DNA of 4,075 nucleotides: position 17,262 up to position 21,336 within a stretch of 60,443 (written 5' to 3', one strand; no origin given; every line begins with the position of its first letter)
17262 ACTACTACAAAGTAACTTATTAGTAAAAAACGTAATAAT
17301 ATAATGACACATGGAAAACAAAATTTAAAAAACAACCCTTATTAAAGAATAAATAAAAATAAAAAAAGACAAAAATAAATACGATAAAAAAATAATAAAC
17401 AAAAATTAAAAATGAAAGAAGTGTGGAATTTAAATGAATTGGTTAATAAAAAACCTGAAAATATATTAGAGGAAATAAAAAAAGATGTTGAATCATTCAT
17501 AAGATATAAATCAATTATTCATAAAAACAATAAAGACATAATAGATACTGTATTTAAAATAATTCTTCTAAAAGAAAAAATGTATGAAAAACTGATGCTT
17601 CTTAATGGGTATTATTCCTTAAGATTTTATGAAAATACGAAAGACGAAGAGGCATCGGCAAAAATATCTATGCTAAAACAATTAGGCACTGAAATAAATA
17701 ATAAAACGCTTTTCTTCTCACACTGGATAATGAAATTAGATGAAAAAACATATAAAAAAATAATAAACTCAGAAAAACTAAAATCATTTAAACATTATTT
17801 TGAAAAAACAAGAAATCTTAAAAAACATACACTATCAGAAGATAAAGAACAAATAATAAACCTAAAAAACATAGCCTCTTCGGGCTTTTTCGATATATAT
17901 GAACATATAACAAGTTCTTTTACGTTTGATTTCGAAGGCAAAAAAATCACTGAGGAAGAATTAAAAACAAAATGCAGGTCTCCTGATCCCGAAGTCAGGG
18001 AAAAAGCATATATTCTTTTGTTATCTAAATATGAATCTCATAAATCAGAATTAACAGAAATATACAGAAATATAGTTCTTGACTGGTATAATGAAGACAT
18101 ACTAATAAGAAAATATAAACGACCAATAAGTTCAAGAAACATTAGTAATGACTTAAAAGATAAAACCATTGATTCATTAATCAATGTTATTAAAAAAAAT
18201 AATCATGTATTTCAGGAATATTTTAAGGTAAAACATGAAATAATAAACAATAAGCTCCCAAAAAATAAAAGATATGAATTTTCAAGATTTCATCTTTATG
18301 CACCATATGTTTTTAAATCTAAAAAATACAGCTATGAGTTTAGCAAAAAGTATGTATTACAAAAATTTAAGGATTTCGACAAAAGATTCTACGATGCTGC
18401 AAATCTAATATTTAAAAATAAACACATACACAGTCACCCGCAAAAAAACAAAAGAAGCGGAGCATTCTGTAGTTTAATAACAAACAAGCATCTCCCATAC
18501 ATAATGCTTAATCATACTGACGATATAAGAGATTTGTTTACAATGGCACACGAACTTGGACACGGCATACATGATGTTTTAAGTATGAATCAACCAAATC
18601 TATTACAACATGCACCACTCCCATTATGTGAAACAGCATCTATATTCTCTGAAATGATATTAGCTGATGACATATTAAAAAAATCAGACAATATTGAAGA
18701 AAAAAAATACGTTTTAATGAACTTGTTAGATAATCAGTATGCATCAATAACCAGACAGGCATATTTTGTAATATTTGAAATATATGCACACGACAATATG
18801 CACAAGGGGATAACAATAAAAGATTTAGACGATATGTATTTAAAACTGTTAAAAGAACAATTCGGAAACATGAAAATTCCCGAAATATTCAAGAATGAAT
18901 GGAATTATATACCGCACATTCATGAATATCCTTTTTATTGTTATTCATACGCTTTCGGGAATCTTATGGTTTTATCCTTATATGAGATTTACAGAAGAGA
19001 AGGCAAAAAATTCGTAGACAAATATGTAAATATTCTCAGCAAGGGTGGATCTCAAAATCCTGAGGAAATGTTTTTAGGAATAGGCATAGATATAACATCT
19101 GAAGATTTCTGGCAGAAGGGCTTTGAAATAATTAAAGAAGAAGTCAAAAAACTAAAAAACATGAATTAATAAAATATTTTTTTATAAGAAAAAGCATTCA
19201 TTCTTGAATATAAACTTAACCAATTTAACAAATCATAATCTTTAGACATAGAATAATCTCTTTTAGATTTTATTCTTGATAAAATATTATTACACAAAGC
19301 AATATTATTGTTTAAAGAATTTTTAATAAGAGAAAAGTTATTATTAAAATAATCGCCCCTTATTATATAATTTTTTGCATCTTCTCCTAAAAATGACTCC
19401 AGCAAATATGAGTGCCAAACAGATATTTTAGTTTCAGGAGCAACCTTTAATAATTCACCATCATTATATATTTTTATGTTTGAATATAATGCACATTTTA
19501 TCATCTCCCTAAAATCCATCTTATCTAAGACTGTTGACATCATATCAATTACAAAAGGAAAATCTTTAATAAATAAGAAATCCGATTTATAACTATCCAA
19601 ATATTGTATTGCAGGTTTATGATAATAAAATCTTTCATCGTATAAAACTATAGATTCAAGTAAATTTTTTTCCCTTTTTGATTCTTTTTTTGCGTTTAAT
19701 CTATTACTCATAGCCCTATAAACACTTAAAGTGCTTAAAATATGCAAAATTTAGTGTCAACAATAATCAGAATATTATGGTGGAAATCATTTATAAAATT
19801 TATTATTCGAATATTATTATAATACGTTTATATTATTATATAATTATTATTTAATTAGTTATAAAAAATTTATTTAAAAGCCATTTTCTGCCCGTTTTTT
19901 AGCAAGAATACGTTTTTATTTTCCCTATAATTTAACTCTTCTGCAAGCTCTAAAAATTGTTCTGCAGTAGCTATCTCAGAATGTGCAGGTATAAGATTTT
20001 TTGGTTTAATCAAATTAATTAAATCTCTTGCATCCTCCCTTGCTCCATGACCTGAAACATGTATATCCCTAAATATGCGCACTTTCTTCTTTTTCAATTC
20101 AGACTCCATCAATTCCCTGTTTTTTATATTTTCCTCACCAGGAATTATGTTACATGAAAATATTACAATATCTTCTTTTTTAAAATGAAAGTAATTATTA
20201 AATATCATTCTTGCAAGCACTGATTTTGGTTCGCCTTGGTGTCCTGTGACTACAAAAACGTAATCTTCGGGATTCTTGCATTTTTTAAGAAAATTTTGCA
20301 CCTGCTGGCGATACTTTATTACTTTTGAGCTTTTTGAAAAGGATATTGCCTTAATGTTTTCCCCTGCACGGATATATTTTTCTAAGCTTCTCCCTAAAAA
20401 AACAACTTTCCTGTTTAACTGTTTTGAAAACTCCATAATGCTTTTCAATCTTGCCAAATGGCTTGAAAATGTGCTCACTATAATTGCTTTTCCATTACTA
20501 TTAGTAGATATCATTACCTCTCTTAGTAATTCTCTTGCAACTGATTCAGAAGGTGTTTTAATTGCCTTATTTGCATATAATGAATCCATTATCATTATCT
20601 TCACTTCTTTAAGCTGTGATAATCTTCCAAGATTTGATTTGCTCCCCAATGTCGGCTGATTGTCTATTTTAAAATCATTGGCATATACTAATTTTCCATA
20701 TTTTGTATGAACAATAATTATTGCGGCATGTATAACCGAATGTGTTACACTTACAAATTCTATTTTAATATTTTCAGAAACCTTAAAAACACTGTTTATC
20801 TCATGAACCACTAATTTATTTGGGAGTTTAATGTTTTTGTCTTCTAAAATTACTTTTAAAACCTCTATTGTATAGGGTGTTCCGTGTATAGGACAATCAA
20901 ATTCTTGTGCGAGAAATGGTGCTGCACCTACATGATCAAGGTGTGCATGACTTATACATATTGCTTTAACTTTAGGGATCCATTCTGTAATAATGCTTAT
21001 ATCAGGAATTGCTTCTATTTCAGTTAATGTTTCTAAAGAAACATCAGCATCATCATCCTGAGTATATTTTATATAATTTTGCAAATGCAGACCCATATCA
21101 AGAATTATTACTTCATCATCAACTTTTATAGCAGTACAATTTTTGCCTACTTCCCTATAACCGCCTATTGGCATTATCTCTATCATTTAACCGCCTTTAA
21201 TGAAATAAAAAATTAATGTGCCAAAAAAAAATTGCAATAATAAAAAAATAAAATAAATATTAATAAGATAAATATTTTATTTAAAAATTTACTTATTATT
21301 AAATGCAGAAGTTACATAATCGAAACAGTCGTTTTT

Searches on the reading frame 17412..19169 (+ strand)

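Call 13: search_protein_families(library=pfam, proteins=[window:17412-19169:+], max_evalue=0.001)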
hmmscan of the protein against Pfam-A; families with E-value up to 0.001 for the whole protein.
window:17412-19169:+ (585 aa): 3 families
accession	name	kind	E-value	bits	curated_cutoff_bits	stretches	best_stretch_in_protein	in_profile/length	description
PF01432.26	Peptidase_M3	-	3.4e-38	132.6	27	1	189-572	4-456/457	Peptidase family M3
PF08439.15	Peptidase_M3_N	-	8.1e-14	52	25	1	106-169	2-66/70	Oligopeptidase F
PF06114.19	Peptidase_M78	-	0.00061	20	22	0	360-391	27-59/123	IrrE N-terminal-like domain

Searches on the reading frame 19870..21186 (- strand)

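Call 76: search_protein_families(library=pfam, proteins=[window:19870-21186:-], max_evalue=0.0001)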
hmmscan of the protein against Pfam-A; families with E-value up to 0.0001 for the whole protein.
window:19870-21186:- (438 aa): 4 families
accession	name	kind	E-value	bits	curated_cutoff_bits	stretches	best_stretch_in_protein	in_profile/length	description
PF22505.1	RNase_J_b_CASP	-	2.3e-24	86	27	1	234-354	3-118/126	Ribonuclease J, beta-CASP domain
PF00753.33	Lactamase_B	-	2.7e-09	37.7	22.7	1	13-171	4-149/196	Metallo-beta-lactamase superfamily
PF07521.17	RMMBL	-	5.8e-09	36.3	21.6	1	373-419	9-57/63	Zn-dependent metallo-hydrolase RNA specificity domain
PF12706.13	Lactamase_B_2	-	4.3e-08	33.4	27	1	70-173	28-144/200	Beta-lactamase superfamily domain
